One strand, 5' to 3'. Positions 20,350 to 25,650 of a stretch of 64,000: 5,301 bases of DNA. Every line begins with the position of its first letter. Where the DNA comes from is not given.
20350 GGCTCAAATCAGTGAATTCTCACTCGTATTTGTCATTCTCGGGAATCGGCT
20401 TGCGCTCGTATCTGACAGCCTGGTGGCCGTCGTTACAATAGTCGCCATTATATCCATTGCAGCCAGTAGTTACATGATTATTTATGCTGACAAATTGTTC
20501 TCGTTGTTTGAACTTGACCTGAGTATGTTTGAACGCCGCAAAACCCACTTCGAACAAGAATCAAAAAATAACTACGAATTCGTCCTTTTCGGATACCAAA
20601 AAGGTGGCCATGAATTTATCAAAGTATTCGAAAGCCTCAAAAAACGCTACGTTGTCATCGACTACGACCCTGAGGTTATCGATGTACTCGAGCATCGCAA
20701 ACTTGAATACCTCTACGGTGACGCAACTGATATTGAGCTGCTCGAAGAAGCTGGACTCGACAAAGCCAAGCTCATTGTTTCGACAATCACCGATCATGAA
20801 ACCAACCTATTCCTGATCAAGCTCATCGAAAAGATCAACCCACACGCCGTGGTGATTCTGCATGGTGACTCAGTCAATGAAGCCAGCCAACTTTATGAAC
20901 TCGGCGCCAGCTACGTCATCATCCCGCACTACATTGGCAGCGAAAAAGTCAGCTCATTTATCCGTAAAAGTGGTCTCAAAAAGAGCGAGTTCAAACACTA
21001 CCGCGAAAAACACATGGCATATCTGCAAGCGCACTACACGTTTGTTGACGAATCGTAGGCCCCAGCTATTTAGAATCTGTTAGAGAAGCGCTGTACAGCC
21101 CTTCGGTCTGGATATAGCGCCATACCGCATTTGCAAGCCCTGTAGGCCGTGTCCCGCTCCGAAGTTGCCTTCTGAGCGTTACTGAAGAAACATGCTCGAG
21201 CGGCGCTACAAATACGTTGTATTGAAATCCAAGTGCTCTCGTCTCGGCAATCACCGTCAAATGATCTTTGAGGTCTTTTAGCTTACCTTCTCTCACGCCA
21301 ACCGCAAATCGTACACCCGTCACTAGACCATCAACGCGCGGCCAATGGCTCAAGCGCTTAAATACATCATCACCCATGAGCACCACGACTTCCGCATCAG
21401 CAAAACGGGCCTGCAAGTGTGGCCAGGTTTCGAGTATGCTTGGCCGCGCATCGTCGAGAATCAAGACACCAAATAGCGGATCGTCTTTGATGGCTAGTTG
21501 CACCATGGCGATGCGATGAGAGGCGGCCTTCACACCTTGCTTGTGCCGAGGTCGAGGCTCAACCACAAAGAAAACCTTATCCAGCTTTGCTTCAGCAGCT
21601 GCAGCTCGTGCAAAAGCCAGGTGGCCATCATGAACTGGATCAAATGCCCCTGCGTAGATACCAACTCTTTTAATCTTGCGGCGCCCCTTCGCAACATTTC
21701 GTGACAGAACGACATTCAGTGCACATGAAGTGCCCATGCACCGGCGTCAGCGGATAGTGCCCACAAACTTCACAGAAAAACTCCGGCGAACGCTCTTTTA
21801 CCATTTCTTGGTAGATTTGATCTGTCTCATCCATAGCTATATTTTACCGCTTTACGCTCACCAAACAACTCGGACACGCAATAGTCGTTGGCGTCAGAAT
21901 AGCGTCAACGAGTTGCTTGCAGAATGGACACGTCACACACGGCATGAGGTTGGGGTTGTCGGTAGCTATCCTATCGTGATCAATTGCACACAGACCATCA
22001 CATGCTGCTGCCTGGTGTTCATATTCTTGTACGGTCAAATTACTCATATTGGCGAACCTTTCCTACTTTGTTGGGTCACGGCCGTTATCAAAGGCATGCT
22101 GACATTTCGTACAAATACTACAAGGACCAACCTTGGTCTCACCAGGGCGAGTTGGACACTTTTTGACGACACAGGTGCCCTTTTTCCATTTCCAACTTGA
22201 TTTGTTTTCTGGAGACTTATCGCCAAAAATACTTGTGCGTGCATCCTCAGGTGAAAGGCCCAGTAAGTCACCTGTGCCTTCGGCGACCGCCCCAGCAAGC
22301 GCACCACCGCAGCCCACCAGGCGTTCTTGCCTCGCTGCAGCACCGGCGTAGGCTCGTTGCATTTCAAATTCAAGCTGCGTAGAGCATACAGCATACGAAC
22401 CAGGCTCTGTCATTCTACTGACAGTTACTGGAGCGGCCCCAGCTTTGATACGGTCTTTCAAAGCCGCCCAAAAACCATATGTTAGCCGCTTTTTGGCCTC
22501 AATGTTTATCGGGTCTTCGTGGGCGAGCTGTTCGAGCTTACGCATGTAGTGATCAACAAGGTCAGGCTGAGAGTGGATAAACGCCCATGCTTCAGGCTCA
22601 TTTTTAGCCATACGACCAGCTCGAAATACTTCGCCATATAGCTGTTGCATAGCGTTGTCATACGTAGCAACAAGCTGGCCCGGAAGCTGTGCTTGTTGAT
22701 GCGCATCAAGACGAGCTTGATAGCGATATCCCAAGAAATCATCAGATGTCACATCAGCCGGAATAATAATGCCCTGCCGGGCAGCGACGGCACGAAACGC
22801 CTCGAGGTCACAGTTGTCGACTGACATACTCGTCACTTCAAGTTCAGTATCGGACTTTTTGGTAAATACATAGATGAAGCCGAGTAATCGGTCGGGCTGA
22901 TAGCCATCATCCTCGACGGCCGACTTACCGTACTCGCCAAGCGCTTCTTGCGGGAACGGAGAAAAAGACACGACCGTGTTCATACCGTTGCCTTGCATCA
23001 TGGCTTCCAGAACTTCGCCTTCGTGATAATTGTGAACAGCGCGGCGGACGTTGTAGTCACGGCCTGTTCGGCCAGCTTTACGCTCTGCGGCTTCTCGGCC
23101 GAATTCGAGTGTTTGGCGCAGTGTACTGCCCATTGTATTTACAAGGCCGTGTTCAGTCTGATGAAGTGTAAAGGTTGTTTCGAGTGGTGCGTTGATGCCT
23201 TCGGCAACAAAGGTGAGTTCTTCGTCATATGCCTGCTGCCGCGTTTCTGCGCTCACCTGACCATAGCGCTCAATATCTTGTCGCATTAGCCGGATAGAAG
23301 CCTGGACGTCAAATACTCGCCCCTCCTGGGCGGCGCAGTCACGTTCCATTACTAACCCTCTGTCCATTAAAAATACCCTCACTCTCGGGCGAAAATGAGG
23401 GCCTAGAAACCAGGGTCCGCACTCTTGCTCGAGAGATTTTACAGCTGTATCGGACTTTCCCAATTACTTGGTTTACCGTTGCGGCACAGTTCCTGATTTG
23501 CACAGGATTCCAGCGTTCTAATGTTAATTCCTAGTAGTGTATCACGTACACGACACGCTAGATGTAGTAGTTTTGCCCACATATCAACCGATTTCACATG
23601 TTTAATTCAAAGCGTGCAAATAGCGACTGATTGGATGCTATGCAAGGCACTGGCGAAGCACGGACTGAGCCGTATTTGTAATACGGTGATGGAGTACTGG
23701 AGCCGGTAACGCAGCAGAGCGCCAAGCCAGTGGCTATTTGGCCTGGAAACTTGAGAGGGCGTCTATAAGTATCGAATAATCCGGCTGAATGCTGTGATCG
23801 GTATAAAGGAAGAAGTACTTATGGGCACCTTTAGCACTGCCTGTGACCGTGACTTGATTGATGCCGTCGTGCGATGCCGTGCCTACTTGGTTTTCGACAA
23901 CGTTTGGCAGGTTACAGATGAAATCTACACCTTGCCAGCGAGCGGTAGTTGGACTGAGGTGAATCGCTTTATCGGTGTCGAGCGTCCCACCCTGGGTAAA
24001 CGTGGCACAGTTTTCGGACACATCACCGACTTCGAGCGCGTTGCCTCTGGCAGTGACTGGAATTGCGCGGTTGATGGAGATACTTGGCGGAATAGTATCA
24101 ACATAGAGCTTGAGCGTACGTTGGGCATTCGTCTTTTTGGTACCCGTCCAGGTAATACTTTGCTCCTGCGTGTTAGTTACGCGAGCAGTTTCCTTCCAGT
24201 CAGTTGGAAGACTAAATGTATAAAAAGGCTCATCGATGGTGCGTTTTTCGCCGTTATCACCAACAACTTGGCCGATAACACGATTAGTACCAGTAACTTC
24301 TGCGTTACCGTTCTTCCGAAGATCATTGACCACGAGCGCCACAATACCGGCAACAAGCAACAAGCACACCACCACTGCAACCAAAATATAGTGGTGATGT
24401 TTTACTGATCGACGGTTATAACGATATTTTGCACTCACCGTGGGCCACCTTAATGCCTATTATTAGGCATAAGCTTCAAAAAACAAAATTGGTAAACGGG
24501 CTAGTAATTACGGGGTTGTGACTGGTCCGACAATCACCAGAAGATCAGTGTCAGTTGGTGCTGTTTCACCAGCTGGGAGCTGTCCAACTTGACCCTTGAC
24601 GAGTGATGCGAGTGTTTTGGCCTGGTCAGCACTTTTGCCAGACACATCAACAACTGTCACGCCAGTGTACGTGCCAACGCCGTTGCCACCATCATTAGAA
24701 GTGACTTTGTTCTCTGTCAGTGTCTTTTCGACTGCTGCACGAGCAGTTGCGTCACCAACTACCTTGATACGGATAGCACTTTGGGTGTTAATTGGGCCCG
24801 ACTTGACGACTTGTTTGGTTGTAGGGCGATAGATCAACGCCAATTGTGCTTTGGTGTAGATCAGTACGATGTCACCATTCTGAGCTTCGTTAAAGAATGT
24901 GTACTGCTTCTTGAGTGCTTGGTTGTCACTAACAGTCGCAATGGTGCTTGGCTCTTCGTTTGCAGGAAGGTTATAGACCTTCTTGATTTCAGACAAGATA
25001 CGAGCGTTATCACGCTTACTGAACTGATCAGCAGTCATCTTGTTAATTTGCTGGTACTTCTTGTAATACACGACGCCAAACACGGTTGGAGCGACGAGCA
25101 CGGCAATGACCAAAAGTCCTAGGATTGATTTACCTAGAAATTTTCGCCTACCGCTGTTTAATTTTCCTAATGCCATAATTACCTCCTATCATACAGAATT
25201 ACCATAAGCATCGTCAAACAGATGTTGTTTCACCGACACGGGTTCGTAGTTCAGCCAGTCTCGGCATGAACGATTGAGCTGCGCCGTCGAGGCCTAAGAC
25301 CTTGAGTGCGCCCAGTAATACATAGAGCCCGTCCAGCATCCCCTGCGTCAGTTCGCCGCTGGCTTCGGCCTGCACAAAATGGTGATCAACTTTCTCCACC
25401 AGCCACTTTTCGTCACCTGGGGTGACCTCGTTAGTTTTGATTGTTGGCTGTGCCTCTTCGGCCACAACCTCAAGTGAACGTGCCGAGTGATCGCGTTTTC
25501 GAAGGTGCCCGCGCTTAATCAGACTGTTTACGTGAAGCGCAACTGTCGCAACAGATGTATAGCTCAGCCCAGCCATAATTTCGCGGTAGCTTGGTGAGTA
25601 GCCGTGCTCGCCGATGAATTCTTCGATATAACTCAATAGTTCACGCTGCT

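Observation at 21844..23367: G+C-rich orphan operon of zinc-ribbon proteins with no recognisable function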

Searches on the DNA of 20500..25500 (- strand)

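Call 16: search_rna_families(source=window, start=20500, end=25500, threshold=evalue, max_evalue=1)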
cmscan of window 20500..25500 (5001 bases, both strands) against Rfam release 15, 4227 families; matches with E-value up to 1: 1.
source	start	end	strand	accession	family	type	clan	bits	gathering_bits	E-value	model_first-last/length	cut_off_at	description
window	23438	23527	-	RF01689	AdoCbl-II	Cis-reg; riboswitch;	CL00101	31.5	36.5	0.00016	1-81/81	no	AdoCbl-II (Cobalamin/B12) riboswitch aptamer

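Call 17: search_rna_families(sources=[L001, L002, L003], threshold=evalue, max_evalue=1, show_alignments=3)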
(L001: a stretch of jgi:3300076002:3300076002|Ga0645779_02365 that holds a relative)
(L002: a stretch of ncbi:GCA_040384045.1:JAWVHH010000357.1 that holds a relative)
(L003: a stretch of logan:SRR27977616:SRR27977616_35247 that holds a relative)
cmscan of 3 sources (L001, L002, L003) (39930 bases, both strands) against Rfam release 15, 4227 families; matches with E-value up to 1: 4.
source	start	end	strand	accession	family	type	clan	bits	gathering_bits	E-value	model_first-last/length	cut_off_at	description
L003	5854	5931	+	RF01689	AdoCbl-II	Cis-reg; riboswitch;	CL00101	50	36.5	2.3e-09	1-81/81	no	AdoCbl-II (Cobalamin/B12) riboswitch aptamer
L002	5853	5928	+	RF01689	AdoCbl-II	Cis-reg; riboswitch;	CL00101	37.8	36.5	1.4e-05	1-81/81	no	AdoCbl-II (Cobalamin/B12) riboswitch aptamer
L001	5776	5924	+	RF00174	Cobalamin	Cis-reg; riboswitch;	CL00101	32.7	31.5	9.1e-05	1-189/189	no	Cobalamin riboswitch aptamer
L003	9928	9972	+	RF01119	sR32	Gene; snRNA; snoRNA; CD-box;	-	19.6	40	0.39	1-57/57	no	Small nucleolar RNA sR32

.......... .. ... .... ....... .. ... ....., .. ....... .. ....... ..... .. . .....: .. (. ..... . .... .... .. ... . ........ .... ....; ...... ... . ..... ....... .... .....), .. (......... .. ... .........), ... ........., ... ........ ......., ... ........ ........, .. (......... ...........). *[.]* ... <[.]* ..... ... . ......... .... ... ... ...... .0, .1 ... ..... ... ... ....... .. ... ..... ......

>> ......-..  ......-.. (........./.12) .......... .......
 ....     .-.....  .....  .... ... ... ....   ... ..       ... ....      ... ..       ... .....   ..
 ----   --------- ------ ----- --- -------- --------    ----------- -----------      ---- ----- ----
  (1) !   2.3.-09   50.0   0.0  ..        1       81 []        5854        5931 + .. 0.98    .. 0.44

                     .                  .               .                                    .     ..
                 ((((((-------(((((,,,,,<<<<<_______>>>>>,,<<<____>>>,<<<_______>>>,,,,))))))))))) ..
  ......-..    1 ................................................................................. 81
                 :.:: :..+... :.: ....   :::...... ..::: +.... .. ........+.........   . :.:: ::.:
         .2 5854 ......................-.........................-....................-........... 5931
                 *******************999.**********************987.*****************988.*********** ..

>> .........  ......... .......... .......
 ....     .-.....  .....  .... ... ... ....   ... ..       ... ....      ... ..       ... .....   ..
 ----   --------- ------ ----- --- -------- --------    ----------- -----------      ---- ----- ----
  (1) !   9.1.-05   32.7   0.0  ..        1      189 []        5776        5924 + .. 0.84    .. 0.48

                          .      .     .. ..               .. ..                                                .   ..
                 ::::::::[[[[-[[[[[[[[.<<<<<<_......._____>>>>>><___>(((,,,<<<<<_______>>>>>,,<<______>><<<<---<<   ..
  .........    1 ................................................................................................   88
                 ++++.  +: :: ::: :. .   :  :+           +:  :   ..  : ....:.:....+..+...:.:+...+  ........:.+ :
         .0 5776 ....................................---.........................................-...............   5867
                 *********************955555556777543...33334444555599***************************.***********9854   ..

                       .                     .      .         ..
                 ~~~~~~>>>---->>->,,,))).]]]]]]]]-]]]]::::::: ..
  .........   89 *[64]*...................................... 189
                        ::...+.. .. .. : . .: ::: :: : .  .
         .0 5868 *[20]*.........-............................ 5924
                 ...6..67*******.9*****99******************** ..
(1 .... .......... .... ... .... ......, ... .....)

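Call 35: search_rna_families(sources=[L005, L006, L007, L008, L009, L010, L011, L012, L013, L014, L015, L016, L017, L018, L019, L020], threshold=gathering)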
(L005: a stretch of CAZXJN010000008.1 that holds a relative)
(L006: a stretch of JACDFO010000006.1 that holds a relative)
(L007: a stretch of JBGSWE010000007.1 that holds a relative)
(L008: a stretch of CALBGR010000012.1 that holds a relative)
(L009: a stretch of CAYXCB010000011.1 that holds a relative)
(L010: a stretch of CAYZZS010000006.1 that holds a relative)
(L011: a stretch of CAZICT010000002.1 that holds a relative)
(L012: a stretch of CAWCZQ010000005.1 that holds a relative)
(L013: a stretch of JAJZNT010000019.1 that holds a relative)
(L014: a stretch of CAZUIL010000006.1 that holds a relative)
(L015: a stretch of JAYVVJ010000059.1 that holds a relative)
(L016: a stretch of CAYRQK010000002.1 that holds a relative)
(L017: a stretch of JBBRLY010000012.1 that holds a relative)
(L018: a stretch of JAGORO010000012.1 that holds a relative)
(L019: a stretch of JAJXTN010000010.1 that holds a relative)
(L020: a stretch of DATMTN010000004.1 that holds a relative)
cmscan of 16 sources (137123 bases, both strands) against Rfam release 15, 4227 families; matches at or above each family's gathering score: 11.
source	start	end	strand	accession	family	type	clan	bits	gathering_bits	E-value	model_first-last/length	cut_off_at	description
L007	3832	3908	+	RF01689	AdoCbl-II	Cis-reg; riboswitch;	CL00101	42.5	36.5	1.7e-06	1-81/81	no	AdoCbl-II (Cobalamin/B12) riboswitch aptamer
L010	3754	3901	+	RF00174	Cobalamin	Cis-reg; riboswitch;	CL00101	41.9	31.5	7.8e-07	1-189/189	no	Cobalamin riboswitch aptamer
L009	3840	3917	+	RF01689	AdoCbl-II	Cis-reg; riboswitch;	CL00101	40.5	36.5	7e-06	1-81/81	no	AdoCbl-II (Cobalamin/B12) riboswitch aptamer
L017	3852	3928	+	RF01689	AdoCbl-II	Cis-reg; riboswitch;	CL00101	40.2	36.5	9.1e-06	1-81/81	no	AdoCbl-II (Cobalamin/B12) riboswitch aptamer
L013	3756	3889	+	RF00174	Cobalamin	Cis-reg; riboswitch;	CL00101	39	31.5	5.2e-06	1-189/189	no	Cobalamin riboswitch aptamer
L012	3775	3896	+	RF00174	Cobalamin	Cis-reg; riboswitch;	CL00101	38.7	31.5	6.2e-06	1-189/189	no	Cobalamin riboswitch aptamer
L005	3828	3906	+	RF01689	AdoCbl-II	Cis-reg; riboswitch;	CL00101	37.3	36.5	6.7e-05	1-81/81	no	AdoCbl-II (Cobalamin/B12) riboswitch aptamer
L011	3841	3914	+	RF01689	AdoCbl-II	Cis-reg; riboswitch;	CL00101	36.7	36.5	0.0001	1-81/81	no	AdoCbl-II (Cobalamin/B12) riboswitch aptamer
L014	3743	3936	+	RF00174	Cobalamin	Cis-reg; riboswitch;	CL00101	36.4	31.5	2.8e-05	1-189/189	no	Cobalamin riboswitch aptamer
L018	3752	3881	+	RF00174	Cobalamin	Cis-reg; riboswitch;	CL00101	36.4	31.5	2.8e-05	1-189/189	no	Cobalamin riboswitch aptamer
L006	3330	3466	+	RF00174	Cobalamin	Cis-reg; riboswitch;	CL00101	33.5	31.5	0.00019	1-189/189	no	Cobalamin riboswitch aptamer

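Call 54: build_rna_model(alignment_id=A4)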
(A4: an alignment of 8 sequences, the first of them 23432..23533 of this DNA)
Model R1 built from alignment A4 (8 sequences, 107 columns); structure: RNAalifold consensus.
model positions 88; base pairs 16; branch points 1; effective number of sequences 1.95; information 0.647 bits per position. Calibrated on 0.2 Mb of random sequence (short: E-values are rough).
structure used (alignment columns):
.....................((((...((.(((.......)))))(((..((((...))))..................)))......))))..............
